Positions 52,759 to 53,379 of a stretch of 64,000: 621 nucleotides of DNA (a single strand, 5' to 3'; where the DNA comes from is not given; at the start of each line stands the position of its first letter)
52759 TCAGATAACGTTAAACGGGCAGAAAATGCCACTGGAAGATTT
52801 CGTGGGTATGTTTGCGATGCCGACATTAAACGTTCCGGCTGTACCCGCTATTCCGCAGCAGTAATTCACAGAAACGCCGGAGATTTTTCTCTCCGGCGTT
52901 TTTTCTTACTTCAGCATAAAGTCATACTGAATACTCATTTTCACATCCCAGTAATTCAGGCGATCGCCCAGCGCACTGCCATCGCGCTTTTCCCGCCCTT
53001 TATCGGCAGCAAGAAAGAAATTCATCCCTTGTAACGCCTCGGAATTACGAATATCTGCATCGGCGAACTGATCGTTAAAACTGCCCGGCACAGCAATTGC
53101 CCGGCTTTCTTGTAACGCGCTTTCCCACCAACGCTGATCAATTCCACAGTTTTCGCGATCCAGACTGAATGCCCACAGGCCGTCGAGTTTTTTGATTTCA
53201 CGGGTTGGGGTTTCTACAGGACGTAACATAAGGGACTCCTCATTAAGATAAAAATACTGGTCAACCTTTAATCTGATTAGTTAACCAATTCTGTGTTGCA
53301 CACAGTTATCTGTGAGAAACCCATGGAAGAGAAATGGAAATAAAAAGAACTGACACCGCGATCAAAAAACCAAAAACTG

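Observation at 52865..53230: Glucuronide operon largely absent: 62-codon uidA stub fused to a short unrelated tail next to ydgA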

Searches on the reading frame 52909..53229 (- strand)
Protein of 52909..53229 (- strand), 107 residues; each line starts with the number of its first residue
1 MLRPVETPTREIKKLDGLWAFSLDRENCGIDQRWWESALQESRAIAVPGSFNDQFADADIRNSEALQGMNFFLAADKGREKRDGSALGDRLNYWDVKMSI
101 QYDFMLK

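Call 12: find_encoding_contigs(protein=window:52909-53229:-, flank=3000, max_places=8)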
Protein seq(107 aa) (107 aa): no gene with exactly this product is on record in the collection.

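Call 13: list_cluster_members(proteins=[window:52909-53229:-, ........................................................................])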
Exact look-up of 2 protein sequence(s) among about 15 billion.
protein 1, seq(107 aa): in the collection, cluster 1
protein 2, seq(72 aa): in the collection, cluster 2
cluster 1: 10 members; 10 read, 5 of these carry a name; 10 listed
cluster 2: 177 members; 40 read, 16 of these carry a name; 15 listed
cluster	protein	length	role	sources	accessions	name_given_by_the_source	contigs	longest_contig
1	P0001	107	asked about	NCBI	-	-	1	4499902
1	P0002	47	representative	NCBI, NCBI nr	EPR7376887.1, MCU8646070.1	hypothetical protein OEZ66_14030, partial [Escherichia coli] | hypothetical protein [Escherichia coli]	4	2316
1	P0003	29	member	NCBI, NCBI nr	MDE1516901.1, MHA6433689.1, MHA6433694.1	hypothetical protein ACX3UF_34250, partial [Escherichia coli] | hypothetical protein [Escherichia coli]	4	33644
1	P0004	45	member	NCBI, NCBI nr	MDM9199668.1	hypothetical protein QU830_19065, partial [Escherichia coli] | hypothetical protein [Escherichia coli]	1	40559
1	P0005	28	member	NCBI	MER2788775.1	hypothetical protein ABTZ12_24015, partial [Escherichia coli]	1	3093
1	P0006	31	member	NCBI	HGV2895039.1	TPA: hypothetical protein ACNCH3_003441, partial [Escherichia coli]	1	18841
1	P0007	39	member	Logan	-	-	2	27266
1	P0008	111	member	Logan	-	-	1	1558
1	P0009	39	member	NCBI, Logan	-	-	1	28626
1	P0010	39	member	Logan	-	-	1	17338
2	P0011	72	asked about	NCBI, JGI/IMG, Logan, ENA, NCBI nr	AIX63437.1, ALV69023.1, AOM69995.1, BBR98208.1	Beta-glucuronidase [Escherichia coli] | beta-glucuronidase | hypothetical protein ECONIH1_09410 [Escherichia coli]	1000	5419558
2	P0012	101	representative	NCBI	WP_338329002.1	sugar-binding domain-containing protein, partial [Pseudomonas syringae group genomosp. 3]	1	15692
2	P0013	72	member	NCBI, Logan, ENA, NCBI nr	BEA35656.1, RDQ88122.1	hypothetical protein VEE31_21210 [Escherichia coli] | Beta-glucuronidase [Escherichia coli]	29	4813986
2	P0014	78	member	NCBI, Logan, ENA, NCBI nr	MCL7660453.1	beta-glucuronidase, partial [Klebsiella pneumoniae] | beta-glucuronidase [Klebsiella pneumoniae]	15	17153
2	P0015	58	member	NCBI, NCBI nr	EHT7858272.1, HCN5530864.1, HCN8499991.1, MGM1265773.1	TPA: beta-glucuronidase, partial [Escherichia coli] | beta-glucuronidase [Escherichia coli]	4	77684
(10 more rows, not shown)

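Call 31: profile_search(protein=window:52909-53229:-)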
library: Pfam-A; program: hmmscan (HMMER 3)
A. the first sequence (107 residues): domains with independent E <= 10: 1; with E <= 0.001: 1
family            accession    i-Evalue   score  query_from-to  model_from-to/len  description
Glyco_hydro_2_N   PF02837.24    7.1e-16    59.0      12-62          1-51/169  Glycosyl hydrolases family 2, sugar binding domain

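Call 41: find_encoding_contigs(protein=P0008, flank=1500, max_places=4)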
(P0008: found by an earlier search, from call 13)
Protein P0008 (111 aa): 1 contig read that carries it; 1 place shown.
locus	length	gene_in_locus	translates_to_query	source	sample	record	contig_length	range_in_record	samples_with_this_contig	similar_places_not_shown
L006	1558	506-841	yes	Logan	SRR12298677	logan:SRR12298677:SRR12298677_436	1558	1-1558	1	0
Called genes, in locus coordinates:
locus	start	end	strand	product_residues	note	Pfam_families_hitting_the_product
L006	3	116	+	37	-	?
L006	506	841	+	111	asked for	PF02837:Glyco_hydro_2_N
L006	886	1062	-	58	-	PF06097:DUF945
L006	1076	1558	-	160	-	?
